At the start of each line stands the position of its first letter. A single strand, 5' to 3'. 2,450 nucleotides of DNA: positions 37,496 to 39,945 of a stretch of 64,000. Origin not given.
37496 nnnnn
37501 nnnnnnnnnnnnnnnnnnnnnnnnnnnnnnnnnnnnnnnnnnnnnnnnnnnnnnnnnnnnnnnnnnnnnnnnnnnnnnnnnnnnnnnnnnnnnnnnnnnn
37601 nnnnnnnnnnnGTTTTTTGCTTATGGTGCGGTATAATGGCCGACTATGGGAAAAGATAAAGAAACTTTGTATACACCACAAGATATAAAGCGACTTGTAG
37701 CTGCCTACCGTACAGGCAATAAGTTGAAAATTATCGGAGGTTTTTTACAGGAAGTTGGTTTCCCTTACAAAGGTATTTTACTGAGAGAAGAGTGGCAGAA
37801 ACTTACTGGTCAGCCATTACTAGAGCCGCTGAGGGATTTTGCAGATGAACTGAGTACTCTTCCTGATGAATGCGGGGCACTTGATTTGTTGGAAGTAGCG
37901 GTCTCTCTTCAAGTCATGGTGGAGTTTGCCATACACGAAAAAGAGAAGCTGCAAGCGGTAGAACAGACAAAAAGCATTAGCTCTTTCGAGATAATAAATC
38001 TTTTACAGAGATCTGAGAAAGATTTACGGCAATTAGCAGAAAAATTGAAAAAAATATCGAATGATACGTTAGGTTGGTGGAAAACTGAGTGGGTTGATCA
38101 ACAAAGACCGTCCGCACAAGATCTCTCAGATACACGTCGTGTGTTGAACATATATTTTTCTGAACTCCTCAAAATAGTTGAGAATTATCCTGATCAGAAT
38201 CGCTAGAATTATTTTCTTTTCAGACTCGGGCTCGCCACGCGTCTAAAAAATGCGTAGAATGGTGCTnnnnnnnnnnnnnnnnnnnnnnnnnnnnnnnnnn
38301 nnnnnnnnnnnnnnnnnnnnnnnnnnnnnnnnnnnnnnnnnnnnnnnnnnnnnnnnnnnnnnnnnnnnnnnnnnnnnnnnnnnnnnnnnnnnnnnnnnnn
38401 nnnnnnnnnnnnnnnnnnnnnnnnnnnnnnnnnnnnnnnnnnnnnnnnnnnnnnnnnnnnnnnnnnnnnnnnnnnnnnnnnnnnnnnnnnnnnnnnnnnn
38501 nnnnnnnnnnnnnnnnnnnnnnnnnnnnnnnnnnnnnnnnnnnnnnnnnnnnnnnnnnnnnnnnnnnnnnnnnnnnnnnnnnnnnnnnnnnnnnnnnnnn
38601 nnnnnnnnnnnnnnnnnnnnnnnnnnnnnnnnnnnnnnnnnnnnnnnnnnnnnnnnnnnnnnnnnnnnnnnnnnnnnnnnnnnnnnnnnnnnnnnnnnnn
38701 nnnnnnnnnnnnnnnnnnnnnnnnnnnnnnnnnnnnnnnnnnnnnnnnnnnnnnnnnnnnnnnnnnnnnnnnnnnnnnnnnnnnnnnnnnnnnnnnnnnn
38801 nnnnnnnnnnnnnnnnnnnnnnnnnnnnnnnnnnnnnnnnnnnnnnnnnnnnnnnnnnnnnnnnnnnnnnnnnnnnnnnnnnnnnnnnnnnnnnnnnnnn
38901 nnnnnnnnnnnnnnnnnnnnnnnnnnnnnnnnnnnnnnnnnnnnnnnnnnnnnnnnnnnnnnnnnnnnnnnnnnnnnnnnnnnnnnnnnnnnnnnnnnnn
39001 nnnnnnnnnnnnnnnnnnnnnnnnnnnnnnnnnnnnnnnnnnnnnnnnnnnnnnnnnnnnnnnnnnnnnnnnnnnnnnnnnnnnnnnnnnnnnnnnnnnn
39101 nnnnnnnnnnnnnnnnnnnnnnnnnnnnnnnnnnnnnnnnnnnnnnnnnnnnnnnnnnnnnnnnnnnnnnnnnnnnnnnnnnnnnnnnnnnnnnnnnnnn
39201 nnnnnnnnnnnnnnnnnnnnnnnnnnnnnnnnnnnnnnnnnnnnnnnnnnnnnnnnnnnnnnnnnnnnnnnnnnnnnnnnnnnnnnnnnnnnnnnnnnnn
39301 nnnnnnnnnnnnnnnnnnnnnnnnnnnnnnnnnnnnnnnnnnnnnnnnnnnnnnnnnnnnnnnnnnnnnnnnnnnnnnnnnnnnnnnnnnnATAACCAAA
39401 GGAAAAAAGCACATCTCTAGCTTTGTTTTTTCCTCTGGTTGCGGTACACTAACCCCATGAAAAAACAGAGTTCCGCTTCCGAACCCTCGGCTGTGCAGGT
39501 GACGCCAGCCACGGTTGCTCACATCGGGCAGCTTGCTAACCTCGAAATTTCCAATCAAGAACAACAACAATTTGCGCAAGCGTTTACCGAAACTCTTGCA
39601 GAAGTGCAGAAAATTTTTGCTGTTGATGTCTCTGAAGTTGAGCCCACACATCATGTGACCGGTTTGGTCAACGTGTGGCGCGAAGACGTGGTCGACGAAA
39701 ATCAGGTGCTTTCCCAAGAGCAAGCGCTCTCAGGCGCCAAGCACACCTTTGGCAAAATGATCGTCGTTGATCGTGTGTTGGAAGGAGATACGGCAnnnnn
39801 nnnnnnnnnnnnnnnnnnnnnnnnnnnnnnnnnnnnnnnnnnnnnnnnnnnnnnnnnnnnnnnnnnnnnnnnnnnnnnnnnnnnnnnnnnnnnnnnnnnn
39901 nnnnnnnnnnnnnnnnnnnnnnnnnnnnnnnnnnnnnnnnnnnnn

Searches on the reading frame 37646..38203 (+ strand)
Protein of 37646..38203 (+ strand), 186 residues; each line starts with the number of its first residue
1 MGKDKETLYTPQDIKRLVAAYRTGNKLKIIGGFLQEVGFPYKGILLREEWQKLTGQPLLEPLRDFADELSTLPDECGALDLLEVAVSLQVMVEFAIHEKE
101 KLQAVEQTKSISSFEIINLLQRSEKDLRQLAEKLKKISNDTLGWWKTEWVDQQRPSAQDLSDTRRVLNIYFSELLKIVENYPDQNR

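Call 6: search_protein_families(library=pfam, proteins=[window:37646-38203:+], max_evalue=0.01)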
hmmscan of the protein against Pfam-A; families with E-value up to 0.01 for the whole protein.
window:37646-38203:+ (186 aa): 0 families

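Call 9: search_protein_families(library=ncbifam, proteins=[window:37646-38203:+], max_evalue=1)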
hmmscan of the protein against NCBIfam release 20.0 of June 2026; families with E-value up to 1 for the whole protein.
window:37646-38203:+ (186 aa): 0 families

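Call 49: search_protein_families(library=phrogs, proteins=[window:37646-38203:+], max_evalue=1)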
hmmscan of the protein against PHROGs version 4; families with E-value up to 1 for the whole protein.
window:37646-38203:+ (186 aa): 0 families

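Call 50: search_protein_families(library=padloc, proteins=[window:37646-38203:+], max_evalue=1)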
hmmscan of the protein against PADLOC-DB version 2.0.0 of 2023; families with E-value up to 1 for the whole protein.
window:37646-38203:+ (186 aa): 1 family
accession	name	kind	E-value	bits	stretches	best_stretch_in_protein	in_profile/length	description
PDLC01850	CARF3--CARF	-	0.038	11.9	1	90-136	139-185/209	-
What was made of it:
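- Tried and rejected: PHROGs and PADLOC gave nothing usable (calls 49, 50).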

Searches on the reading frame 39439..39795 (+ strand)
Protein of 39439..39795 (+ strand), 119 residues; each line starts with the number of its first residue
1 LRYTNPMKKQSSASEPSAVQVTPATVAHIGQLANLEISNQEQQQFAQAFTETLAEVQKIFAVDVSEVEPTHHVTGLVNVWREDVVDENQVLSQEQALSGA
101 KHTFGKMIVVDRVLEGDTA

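Call 6: search_protein_families(library=pfam, proteins=[window:39439-39795:+], max_evalue=0.01)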
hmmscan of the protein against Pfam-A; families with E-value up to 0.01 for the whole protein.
window:39439-39795:+ (119 aa): 1 family
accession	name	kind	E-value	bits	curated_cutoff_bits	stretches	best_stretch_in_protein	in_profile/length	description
PF02686.20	GatC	-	3.2e-14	53.3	23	1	37-110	1-66/66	Glu-tRNAGln amidotransferase C subunit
